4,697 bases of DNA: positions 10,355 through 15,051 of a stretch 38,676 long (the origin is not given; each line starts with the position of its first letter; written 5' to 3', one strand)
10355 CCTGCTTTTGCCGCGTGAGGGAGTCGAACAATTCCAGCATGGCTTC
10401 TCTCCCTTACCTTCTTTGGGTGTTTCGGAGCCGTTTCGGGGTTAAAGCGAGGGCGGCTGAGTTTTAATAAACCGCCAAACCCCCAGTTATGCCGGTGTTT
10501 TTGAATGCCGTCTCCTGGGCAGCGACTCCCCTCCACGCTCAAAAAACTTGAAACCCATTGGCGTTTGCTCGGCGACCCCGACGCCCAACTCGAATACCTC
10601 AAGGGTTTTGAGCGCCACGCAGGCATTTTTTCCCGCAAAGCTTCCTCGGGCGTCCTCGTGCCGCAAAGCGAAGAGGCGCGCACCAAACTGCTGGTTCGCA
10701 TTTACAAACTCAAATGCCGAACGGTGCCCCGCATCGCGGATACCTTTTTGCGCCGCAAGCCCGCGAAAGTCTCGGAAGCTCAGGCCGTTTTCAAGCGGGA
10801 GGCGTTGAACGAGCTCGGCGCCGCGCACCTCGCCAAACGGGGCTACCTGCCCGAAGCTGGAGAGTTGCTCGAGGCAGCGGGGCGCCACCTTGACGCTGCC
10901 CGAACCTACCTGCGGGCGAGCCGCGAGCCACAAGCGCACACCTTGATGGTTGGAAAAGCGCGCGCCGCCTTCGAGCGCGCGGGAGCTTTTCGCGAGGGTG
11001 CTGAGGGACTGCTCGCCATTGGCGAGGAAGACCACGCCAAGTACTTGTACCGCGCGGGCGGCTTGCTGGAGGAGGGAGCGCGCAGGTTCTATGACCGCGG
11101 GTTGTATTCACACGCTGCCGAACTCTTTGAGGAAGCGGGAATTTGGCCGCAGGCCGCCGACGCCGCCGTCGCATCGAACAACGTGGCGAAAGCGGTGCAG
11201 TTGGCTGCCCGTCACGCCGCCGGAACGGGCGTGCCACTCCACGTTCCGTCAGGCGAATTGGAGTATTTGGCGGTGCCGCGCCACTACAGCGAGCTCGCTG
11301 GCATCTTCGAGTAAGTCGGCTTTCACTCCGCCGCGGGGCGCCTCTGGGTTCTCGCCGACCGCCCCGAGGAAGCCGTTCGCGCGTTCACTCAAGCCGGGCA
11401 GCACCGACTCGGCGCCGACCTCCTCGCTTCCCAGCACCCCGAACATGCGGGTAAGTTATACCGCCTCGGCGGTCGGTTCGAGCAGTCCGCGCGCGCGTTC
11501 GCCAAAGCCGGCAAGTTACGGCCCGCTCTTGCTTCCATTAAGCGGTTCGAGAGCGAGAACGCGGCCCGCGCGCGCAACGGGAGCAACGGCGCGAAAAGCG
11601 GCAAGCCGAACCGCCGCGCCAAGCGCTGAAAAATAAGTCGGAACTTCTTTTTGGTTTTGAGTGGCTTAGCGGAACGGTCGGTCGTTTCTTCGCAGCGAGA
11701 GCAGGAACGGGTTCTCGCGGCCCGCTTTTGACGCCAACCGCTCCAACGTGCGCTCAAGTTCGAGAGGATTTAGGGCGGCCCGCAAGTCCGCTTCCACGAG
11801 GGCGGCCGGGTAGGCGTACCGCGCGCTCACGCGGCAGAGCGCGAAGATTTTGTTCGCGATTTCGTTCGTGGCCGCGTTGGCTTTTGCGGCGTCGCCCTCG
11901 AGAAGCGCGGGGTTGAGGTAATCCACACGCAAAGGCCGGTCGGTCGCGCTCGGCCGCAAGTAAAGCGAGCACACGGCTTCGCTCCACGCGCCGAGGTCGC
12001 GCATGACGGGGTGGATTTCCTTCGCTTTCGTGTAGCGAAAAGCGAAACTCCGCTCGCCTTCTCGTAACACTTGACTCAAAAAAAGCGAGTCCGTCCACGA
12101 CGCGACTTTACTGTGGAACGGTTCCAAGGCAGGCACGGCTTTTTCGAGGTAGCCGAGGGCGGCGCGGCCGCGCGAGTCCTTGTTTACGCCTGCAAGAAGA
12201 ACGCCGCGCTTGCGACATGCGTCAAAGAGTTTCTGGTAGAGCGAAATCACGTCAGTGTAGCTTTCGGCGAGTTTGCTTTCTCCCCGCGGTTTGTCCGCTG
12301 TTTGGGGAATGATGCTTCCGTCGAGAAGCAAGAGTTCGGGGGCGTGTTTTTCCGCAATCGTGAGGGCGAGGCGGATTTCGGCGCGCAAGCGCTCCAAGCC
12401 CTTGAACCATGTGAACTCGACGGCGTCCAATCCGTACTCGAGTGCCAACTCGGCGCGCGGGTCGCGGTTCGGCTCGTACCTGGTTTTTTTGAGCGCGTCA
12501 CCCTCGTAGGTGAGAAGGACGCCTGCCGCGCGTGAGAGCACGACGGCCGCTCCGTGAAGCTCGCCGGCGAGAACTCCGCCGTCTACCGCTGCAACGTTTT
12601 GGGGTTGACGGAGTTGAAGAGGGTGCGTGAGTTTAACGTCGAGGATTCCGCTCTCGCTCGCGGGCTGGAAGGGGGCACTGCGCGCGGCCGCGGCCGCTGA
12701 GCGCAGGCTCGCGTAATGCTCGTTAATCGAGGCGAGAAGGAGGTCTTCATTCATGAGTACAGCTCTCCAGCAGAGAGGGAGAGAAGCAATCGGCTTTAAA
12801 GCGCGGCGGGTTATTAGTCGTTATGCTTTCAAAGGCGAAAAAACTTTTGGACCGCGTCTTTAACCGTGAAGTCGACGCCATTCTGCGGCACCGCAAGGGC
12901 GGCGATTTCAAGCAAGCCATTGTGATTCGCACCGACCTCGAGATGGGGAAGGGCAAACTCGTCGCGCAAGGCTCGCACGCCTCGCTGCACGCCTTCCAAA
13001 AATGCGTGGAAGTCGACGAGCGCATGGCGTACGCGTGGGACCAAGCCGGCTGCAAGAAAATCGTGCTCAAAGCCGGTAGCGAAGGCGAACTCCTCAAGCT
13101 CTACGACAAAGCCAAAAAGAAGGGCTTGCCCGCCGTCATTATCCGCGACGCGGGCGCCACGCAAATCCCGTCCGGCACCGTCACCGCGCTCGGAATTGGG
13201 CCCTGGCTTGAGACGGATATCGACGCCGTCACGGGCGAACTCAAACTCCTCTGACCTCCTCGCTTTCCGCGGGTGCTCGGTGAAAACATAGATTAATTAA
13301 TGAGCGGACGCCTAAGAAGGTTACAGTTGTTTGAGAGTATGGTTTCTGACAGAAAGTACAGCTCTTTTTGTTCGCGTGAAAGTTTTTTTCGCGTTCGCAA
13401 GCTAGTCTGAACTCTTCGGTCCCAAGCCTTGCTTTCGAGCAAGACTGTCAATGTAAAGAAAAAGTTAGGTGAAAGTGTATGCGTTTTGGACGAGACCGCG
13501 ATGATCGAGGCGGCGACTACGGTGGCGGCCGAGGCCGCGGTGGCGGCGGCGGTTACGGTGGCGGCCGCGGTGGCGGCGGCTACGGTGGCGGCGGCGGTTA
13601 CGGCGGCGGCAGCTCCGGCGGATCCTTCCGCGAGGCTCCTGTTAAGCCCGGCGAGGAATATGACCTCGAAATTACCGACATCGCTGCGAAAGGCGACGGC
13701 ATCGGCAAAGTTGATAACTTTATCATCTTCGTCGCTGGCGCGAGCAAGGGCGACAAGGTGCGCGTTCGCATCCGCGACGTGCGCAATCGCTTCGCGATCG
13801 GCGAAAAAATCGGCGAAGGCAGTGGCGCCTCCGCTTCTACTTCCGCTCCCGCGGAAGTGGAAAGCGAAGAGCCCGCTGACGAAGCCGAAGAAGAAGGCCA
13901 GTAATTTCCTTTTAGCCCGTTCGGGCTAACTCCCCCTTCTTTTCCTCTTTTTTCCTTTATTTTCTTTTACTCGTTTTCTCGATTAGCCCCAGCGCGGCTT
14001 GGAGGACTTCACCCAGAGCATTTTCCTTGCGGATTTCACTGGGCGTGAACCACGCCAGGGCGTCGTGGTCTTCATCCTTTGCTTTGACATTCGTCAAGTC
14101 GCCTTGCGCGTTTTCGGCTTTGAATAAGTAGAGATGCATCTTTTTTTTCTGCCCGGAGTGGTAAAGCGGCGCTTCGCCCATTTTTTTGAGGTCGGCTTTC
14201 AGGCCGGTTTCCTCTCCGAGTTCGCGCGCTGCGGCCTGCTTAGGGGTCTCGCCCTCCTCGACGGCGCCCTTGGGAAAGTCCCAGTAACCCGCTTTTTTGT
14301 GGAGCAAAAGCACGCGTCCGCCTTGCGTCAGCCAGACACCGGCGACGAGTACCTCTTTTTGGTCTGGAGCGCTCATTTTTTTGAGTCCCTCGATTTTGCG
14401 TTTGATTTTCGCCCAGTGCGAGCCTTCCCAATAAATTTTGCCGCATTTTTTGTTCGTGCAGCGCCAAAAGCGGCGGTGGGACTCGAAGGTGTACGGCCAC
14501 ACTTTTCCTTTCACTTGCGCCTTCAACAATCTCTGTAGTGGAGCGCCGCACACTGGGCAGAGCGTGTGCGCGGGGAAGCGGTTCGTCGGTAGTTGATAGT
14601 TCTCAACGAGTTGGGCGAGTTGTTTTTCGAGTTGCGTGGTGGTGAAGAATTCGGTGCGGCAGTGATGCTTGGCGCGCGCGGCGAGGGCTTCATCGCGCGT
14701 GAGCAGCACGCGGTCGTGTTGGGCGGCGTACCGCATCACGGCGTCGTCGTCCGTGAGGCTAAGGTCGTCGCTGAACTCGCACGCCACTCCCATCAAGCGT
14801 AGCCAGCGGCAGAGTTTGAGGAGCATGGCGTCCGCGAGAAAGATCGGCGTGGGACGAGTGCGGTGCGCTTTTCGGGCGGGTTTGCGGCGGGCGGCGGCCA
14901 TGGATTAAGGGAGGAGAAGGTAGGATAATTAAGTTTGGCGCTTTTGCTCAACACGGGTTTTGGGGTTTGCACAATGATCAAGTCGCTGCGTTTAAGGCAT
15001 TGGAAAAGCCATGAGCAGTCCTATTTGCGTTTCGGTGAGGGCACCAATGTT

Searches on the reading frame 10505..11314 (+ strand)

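Call 8: search_protein_families(library=pfam, proteins=[window:10505-11314:+], max_evalue=0.001)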
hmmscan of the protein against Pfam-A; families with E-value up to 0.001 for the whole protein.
window:10505-11314:+ (269 aa): 1 family
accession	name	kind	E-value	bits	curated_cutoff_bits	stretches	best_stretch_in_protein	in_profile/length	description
PF25170.1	TPR_WDR35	-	6.3e-05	23.2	27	0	106-139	11-44/68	WD repeat-containing protein 35, TPR repeats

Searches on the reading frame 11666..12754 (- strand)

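Call 8: search_protein_families(library=pfam, proteins=[window:11666-12754:-], max_evalue=0.001)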
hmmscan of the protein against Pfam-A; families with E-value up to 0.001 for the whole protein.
window:11666-12754:- (362 aa): 1 family
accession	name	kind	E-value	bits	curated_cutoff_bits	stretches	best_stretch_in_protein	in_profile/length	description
PF09376.16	NurA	-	1.1e-14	55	21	1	53-323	2-249/254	NurA domain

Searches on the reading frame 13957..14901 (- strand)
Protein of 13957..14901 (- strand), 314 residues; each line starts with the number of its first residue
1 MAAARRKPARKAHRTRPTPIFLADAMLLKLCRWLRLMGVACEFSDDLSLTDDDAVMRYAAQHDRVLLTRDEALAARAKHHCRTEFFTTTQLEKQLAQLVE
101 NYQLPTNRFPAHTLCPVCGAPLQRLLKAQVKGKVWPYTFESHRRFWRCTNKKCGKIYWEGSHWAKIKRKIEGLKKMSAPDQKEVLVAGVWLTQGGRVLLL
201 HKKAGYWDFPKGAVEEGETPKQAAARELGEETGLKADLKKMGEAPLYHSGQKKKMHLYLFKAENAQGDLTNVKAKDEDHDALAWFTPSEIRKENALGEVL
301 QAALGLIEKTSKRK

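Call 9: search_protein_families(library=pfam, proteins=[window:13957-14901:-], max_evalue=0.001)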
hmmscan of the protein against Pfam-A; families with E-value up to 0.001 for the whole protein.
window:13957-14901:- (314 aa): 5 families
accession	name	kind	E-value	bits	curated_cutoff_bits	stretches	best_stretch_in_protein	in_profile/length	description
PF01927.22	Mut7-C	-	5.3e-37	127.6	23.3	1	21-169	3-145/146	Mut7-C RNAse domain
PF00293.34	NUDIX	-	1.6e-21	77.1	21.1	1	186-294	5-125/134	NUDIX domain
PF14815.12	NUDIX_4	-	8.3e-07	29.2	35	1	204-296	24-103/113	NUDIX domain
PF18480.7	DUF5615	-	0.00023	21.5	23.8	1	21-71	3-56/110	Domain of unknown function (DUF5615)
PF22327.2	Nudt16-like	-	0.001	19.5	27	0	197-275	25-106/161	U8 snoRNA-decapping enzyme-like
